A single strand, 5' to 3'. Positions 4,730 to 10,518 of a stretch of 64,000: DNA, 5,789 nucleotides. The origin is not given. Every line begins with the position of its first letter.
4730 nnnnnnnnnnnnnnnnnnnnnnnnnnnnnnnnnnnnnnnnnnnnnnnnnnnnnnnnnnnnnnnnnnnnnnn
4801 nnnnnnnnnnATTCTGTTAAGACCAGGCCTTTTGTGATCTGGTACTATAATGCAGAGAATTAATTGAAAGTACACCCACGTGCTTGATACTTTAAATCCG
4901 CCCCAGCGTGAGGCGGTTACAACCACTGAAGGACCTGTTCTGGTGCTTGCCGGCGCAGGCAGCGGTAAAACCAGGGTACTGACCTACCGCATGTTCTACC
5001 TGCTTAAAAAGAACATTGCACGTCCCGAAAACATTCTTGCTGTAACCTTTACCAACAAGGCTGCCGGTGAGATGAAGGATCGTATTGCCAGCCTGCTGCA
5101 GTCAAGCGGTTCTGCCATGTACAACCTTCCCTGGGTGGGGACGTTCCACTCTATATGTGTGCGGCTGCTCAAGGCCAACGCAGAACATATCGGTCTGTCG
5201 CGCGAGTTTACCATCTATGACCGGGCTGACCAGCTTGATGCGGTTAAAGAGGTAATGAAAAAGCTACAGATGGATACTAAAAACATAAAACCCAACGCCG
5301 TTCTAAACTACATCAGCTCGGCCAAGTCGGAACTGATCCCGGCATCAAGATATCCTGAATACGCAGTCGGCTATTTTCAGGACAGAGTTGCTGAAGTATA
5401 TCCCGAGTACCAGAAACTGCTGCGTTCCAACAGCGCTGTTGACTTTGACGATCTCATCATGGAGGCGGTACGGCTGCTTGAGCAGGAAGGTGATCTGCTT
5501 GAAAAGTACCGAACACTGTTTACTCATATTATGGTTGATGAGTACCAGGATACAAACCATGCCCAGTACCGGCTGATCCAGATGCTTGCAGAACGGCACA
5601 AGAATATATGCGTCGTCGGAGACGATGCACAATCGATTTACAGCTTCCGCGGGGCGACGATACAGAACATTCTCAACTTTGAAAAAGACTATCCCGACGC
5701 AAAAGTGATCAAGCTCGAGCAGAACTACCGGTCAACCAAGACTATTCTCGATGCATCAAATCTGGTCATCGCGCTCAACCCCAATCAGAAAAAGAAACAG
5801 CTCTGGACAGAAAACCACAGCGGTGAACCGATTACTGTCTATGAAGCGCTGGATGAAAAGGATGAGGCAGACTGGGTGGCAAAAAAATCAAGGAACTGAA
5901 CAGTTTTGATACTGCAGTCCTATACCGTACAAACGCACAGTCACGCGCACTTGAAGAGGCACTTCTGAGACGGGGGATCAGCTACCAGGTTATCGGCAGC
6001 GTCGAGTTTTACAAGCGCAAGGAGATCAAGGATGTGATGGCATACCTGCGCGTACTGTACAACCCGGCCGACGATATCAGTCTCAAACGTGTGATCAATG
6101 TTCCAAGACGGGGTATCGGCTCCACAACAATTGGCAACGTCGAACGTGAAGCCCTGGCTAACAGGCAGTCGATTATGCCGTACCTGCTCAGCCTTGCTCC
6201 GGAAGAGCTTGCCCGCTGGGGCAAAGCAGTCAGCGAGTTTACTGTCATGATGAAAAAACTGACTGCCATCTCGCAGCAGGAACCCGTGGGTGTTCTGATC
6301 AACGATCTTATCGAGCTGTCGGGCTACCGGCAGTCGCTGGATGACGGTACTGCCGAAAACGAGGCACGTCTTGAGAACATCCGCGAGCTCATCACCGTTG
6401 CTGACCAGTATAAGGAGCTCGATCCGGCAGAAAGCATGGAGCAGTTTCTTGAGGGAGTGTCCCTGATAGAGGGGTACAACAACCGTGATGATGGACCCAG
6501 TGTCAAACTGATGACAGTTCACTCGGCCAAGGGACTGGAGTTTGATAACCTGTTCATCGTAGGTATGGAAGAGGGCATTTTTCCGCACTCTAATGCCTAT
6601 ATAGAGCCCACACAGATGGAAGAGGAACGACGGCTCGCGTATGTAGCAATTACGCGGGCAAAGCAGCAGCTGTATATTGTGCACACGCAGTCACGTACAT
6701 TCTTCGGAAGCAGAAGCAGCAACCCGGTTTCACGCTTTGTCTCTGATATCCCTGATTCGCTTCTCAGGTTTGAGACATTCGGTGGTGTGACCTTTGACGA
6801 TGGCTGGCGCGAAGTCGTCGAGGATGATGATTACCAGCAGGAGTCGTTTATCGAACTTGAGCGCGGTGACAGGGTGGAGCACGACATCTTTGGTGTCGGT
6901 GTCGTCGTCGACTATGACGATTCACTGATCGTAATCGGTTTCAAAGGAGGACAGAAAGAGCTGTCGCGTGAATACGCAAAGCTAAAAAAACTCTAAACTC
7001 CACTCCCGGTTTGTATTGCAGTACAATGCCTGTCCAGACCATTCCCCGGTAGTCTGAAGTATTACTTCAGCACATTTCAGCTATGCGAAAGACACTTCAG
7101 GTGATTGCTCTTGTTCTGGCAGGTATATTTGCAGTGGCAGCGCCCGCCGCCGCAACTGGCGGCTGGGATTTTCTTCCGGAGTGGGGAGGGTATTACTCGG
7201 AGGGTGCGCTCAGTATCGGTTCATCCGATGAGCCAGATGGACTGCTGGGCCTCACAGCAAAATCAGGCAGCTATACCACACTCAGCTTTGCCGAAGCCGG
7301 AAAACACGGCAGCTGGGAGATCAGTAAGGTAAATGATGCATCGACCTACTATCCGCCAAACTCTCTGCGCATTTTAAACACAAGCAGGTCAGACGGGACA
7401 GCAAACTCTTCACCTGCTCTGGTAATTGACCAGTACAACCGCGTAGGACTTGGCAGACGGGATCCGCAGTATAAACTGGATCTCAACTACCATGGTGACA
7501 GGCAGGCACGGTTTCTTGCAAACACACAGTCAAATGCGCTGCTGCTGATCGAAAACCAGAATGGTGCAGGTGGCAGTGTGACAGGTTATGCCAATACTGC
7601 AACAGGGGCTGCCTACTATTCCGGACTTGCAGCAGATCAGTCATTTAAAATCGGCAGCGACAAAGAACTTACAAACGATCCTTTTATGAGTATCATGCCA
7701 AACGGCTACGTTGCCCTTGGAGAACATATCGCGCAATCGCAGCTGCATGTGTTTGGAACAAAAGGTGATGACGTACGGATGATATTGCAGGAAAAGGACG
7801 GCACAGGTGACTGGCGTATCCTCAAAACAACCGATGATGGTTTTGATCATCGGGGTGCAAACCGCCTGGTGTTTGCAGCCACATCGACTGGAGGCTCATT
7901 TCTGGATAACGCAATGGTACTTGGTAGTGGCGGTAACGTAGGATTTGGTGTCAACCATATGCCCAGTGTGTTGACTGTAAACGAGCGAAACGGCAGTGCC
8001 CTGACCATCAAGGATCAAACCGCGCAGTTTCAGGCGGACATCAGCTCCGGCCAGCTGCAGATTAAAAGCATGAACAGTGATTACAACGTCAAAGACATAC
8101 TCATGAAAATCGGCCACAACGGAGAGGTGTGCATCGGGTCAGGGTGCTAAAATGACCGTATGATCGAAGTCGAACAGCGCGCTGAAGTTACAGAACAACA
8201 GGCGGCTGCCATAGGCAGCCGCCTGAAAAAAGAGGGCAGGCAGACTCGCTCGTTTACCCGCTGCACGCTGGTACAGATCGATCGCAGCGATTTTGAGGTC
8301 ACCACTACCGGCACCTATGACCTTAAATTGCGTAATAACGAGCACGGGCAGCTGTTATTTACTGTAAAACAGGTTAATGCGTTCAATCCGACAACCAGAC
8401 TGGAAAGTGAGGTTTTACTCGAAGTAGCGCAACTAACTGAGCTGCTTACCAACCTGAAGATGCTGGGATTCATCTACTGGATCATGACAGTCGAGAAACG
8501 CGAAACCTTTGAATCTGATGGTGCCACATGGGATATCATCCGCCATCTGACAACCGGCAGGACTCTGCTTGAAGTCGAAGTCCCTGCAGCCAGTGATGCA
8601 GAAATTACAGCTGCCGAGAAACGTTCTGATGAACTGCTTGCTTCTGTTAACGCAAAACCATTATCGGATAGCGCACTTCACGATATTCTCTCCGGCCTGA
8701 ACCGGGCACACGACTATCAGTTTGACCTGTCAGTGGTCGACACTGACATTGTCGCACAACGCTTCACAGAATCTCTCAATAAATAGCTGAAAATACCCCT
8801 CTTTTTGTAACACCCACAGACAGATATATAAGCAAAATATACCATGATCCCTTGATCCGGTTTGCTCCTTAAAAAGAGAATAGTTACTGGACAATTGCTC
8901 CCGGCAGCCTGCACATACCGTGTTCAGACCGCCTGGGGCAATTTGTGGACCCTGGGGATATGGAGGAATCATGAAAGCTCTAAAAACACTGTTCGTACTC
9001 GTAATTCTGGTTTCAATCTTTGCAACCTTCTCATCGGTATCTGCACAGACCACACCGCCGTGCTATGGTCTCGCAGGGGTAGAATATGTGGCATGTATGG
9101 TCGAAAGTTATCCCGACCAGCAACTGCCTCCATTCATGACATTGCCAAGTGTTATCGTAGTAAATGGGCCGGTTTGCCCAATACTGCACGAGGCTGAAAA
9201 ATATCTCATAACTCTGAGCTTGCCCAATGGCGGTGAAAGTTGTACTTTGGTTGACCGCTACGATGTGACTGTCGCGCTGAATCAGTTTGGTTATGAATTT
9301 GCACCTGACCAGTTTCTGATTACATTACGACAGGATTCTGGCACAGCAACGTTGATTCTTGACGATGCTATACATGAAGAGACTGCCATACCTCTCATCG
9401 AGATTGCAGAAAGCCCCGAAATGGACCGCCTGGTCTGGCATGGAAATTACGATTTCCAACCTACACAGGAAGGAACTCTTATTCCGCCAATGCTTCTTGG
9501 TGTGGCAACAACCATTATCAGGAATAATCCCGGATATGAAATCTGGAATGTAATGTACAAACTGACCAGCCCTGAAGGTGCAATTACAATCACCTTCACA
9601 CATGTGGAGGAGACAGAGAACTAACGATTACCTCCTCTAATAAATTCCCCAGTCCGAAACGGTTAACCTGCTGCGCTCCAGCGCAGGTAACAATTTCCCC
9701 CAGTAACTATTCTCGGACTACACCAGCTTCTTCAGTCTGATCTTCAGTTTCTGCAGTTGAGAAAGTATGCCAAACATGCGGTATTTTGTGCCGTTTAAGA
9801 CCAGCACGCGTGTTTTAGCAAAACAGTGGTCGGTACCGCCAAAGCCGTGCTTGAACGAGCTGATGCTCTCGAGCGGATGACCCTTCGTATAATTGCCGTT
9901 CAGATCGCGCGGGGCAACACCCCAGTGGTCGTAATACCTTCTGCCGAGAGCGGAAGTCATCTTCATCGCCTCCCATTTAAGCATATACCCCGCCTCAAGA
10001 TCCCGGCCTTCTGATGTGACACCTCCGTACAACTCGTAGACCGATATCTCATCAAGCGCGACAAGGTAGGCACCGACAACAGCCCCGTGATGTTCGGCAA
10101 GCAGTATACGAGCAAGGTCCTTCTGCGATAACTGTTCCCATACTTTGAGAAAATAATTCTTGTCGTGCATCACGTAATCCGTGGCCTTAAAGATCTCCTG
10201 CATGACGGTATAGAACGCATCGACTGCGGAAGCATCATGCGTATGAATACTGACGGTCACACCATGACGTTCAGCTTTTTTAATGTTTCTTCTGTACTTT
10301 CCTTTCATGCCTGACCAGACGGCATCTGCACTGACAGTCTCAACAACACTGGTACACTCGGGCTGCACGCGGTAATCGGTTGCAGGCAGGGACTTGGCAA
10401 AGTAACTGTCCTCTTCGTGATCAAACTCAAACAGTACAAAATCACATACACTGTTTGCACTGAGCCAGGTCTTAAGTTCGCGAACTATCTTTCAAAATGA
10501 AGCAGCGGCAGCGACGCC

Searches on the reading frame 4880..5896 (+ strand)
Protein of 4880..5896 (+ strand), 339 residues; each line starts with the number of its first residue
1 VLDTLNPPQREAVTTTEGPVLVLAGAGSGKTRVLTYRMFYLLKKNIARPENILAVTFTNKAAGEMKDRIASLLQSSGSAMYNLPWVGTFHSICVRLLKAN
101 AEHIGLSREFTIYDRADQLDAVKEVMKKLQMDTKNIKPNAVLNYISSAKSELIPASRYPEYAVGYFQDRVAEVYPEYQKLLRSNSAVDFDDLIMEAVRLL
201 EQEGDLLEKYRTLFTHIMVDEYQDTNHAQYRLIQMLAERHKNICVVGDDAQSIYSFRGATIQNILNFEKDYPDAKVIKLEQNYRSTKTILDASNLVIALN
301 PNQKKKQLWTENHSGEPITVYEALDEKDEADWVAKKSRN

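Call 64: search_protein_families(library=pfam, proteins=[window:4880-5896:+], max_evalue=0.0001)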
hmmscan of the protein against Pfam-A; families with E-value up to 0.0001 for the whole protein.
window:4880-5896:+ (339 aa): 4 families
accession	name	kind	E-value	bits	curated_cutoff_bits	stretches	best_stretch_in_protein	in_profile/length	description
PF00580.27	UvrD-helicase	-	6.5e-94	315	23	1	5-272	1-271/271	UvrD/REP helicase N-terminal domain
PF13245.12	AAA_19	-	2.9e-24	86.2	25.1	1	9-257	1-134/134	AAA domain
PF13361.12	UvrD_C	-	1.1e-11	45.2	25.6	1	277-336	1-60/350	UvrD-like helicase C-terminal domain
PF13604.12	AAA_30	-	3.9e-07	30.4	27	0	5-69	2-66/191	AAA domain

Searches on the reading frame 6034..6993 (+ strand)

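Call 64: search_protein_families(library=pfam, proteins=[window:6034-6993:+], max_evalue=0.0001)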
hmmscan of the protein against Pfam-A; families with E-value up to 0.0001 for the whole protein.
window:6034-6993:+ (320 aa): 2 families
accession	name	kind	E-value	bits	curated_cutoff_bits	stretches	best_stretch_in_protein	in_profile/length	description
PF13361.12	UvrD_C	-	2.5e-43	149.3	25.6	1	1-219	115-349/350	UvrD-like helicase C-terminal domain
PF13538.12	UvrD_C_2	-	1.2e-10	41.5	27.4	1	159-216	4-52/52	UvrD-like helicase C-terminal domain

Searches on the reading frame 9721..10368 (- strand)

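Call 64: search_protein_families(library=pfam, proteins=[window:9721-10368:-], max_evalue=0.0001)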
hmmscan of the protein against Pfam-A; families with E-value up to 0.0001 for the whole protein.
window:9721-10368:- (216 aa): 2 families
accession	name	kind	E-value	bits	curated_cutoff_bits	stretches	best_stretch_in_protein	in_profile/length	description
PF02388.22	FemAB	-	3.6e-15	56.1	24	1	10-92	159-237/406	FemAB family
PF13480.13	Acetyltransf_6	-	6.3e-15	56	22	1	22-147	4-133/143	Acetyltransferase (GNAT) domain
